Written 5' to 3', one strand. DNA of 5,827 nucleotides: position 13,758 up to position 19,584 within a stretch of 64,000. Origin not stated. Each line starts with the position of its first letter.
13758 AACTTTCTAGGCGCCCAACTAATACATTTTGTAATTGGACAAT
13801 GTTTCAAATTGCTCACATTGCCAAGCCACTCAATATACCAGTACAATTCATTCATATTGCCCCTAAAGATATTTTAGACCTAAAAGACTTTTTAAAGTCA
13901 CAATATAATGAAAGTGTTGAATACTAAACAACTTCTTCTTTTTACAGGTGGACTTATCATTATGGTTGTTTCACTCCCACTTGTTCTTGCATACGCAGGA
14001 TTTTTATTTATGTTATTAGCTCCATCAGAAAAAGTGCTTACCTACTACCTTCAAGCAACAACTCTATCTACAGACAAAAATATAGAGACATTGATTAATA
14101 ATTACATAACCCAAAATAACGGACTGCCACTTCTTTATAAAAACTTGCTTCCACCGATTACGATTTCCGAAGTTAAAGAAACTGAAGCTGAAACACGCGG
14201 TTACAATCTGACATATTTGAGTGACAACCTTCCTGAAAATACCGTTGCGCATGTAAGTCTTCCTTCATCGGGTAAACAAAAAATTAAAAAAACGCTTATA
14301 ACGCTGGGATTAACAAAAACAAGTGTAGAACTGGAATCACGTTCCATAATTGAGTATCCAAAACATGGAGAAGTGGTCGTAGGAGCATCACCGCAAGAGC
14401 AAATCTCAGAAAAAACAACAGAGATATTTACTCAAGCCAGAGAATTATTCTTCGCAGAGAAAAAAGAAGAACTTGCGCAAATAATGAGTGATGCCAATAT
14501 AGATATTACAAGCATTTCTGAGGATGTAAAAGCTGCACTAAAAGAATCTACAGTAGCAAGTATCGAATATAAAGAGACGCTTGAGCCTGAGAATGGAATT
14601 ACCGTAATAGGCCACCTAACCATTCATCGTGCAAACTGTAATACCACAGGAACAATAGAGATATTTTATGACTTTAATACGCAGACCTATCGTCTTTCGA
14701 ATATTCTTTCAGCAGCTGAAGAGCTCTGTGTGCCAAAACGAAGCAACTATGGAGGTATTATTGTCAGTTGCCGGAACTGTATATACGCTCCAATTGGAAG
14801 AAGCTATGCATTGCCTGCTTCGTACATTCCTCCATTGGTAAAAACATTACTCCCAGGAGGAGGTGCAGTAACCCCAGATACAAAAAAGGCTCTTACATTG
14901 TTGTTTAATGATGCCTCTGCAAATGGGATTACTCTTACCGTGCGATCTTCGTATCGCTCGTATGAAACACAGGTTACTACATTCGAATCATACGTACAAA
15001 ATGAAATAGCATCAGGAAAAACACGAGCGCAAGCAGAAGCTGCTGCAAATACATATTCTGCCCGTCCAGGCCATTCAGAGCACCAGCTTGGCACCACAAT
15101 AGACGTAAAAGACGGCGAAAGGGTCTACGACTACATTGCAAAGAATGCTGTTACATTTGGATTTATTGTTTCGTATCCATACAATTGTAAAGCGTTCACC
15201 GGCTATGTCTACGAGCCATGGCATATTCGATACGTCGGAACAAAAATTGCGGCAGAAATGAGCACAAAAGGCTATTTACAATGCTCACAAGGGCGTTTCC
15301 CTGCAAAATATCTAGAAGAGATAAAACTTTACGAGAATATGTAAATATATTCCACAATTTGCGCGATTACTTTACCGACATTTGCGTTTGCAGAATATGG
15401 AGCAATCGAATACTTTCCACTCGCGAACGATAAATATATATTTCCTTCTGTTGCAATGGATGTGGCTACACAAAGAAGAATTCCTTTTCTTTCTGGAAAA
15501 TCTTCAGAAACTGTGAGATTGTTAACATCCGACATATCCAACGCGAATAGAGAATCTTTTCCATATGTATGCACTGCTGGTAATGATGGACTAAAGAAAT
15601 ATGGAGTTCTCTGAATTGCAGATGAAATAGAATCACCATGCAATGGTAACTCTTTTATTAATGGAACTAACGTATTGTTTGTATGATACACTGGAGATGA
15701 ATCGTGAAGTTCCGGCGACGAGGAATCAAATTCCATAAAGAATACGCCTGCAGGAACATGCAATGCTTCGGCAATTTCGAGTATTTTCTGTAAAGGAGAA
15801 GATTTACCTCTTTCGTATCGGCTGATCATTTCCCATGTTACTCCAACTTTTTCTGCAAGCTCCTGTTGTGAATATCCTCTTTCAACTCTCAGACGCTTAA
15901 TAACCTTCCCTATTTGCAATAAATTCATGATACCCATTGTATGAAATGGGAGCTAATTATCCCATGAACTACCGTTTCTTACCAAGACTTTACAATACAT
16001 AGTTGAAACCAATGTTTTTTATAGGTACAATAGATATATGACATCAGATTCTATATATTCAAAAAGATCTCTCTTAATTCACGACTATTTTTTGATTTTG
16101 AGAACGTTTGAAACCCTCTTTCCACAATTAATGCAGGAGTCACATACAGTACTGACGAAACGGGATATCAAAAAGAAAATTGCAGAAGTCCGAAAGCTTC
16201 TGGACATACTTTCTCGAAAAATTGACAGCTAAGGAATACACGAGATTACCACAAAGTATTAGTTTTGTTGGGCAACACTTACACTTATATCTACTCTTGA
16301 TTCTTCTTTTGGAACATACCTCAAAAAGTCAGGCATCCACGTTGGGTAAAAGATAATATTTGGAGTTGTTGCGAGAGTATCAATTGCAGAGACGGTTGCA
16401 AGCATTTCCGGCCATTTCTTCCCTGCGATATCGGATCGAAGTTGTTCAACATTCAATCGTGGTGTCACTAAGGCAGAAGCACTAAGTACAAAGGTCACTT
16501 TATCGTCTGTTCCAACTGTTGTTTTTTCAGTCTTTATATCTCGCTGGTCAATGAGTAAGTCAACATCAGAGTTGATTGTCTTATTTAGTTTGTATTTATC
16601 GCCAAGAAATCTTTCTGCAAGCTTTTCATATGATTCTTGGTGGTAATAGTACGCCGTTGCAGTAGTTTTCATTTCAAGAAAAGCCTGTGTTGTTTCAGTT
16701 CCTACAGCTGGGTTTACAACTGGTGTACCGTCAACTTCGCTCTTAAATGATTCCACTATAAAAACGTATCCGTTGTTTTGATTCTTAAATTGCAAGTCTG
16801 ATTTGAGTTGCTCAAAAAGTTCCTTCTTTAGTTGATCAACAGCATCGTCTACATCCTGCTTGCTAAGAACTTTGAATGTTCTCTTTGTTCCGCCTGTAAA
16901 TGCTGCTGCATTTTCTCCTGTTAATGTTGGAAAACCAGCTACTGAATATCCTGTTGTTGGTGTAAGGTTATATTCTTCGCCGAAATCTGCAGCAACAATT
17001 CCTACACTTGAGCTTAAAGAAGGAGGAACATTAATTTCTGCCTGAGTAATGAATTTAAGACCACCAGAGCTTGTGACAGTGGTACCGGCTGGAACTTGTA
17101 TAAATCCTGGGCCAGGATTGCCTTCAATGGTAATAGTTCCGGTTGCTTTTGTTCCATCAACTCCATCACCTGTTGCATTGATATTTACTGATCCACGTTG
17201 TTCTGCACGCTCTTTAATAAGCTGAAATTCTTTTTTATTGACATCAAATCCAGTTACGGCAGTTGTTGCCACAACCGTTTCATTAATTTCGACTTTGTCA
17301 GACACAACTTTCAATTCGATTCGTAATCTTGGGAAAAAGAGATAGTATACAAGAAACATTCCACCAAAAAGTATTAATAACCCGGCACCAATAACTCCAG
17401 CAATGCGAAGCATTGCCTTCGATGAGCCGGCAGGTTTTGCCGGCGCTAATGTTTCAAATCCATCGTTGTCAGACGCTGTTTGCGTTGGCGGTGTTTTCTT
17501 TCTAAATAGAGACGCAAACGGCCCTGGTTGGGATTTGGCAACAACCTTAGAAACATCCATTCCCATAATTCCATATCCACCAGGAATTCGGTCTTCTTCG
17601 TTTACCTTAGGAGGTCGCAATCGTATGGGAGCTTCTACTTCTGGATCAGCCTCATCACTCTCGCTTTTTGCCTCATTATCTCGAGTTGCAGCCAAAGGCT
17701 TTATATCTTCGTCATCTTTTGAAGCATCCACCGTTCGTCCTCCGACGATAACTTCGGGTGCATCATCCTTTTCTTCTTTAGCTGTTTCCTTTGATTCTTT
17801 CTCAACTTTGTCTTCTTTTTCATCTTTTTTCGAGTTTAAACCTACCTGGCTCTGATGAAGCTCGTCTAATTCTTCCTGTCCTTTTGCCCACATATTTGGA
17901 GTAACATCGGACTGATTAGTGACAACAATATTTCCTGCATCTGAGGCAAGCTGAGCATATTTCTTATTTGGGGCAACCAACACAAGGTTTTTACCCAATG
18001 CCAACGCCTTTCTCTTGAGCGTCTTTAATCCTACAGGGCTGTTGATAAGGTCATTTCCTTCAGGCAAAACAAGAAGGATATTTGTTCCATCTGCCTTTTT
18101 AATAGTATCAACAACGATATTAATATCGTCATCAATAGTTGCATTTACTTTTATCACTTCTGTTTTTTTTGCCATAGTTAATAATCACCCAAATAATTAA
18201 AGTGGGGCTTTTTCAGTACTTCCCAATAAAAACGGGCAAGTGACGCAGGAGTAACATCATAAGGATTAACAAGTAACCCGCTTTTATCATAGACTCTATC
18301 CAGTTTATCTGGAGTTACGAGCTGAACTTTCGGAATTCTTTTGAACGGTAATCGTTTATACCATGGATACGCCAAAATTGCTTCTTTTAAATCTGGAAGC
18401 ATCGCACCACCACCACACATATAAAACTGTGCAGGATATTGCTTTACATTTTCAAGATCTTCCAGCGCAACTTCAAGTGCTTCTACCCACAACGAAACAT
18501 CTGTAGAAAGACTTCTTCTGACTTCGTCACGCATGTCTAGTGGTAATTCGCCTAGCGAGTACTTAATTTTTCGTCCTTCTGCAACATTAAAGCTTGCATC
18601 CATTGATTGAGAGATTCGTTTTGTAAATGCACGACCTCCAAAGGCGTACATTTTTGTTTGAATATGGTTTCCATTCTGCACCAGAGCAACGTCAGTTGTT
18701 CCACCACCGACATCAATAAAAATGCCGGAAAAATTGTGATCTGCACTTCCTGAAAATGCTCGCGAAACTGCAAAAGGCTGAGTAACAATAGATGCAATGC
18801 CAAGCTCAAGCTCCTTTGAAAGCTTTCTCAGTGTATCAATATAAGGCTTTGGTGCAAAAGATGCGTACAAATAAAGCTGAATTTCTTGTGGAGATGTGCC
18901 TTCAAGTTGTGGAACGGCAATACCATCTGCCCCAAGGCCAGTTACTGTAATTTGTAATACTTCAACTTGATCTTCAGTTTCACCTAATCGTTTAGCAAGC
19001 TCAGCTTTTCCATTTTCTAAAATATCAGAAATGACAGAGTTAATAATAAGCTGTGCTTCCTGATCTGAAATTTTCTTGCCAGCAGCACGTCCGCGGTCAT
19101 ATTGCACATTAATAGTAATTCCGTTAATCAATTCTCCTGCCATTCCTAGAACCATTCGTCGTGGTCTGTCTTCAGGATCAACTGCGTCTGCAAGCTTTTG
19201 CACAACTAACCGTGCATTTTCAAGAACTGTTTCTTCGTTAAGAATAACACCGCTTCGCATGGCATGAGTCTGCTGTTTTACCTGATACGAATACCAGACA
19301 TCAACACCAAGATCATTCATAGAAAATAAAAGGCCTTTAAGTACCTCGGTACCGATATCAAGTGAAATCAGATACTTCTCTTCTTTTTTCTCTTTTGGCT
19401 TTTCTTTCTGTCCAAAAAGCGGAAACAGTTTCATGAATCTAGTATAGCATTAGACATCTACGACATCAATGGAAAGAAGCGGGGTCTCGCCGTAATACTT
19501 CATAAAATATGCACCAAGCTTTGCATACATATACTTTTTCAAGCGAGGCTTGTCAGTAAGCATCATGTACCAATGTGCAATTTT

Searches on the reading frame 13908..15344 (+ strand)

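Call 8: search_protein_families(library=pfam, proteins=[window:13908-15344:+], max_evalue=0.01)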
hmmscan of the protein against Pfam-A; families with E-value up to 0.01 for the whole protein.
window:13908-15344:+ (478 aa): 1 family
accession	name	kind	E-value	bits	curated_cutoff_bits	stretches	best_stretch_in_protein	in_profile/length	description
PF02557.22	VanY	-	6.8e-29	100.8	25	1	321-444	4-131/132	D-alanyl-D-alanine carboxypeptidase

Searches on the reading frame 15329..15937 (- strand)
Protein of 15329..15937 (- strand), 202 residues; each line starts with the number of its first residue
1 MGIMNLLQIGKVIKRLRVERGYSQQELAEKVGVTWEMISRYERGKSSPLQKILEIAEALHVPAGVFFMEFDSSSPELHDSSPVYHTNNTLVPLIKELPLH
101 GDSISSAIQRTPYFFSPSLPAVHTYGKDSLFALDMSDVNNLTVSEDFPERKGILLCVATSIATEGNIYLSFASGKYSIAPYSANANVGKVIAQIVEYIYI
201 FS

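Call 8: search_protein_families(library=pfam, proteins=[window:15329-15937:-], max_evalue=0.01)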
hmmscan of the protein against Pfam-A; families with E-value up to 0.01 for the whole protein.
window:15329-15937:- (202 aa): 7 families
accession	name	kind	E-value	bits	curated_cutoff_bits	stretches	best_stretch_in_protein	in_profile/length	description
PF01381.28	HTH_3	-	5e-13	49.3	23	1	13-63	1-52/55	Helix-turn-helix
PF13560.12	HTH_31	-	6.9e-09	36.3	27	1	9-62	2-57/64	Helix-turn-helix domain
PF12844.13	HTH_19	-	4.7e-06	26.9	30.2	1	10-59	1-51/64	Helix-turn-helix domain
PF13443.12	HTH_26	-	3.7e-05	24.3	22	1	13-61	2-52/63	Cro/C1-type HTH DNA-binding domain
PF15731.11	MqsA_antitoxin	-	0.0026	18.3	30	1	10-55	71-116/131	Antitoxin component of bacterial toxin-antitoxin system, MqsA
PF04545.22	Sigma70_r4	-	0.0053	16.7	24.1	0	15-43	14-42/50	Sigma-70, region 4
PF22495.2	HTH_92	-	0.0062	16.3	27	1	15-48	2-35/45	RsaL-like HTH domain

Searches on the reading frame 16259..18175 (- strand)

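Call 8: search_protein_families(library=pfam, proteins=[window:16259-18175:-], max_evalue=0.01)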
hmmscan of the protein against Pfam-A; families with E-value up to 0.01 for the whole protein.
window:16259-18175:- (638 aa): 1 family
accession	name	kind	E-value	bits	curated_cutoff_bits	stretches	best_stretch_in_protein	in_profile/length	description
PF04865.19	Baseplate_J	-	8.2e-07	29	21.1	1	341-430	20-110/255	Baseplate J-like protein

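Call 70: search_protein_families(library=phrogs, proteins=[window:16259-18175:-], max_evalue=0.01)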
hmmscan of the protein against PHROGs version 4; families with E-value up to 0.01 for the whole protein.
window:16259-18175:- (638 aa): 1 family
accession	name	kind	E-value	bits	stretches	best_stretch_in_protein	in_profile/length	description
phrog_6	-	tail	4.7e-09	36.4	1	341-430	148-233/548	baseplate wedge subunit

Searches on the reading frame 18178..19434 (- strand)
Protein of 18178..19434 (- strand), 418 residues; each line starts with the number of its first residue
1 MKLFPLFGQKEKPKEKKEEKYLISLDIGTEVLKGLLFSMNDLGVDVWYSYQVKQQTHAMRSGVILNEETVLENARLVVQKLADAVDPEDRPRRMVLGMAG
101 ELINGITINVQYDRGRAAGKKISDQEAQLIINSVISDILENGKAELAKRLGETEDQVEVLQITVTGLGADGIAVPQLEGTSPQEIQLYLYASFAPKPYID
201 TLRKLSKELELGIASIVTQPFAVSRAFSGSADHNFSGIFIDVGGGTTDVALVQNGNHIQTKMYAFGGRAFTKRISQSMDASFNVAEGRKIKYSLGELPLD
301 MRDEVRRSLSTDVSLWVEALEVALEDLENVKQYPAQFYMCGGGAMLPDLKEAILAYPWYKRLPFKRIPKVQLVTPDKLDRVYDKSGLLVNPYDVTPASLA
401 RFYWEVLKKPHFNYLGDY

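Call 8: search_protein_families(library=pfam, proteins=[window:18178-19434:-], max_evalue=0.01)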
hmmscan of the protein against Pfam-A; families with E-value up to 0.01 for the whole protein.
window:18178-19434:- (418 aa): 7 families
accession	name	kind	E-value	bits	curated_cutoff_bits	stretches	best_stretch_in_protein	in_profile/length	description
PF14450.12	FtsA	-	1.2e-10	42.3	31.8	1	239-352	2-98/127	Cell division protein FtsA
PF11104.14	PilM_2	-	1e-08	35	27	1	238-353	183-294/340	Type IV pilus assembly protein PilM;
PF06723.19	MreB_Mbl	-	2.5e-07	30.3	27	1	238-291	148-205/327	MreB/Mbl protein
PF06277.17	EutA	-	1.6e-05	24.4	27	1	228-270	136-178/475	Ethanolamine utilisation protein EutA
PF01968.24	Hydantoinase_A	-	0.0039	16.9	22.9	0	231-264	75-108/291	Hydantoinase/oxoprolinase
PF13941.12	MutL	-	0.0043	16.3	27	1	201-263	206-272/450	MutL protein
PF21522.3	MreB-like_C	-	0.0077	17.3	27.8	0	240-346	2-116/123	Archaeal actin homologue MreB-like, C-terminal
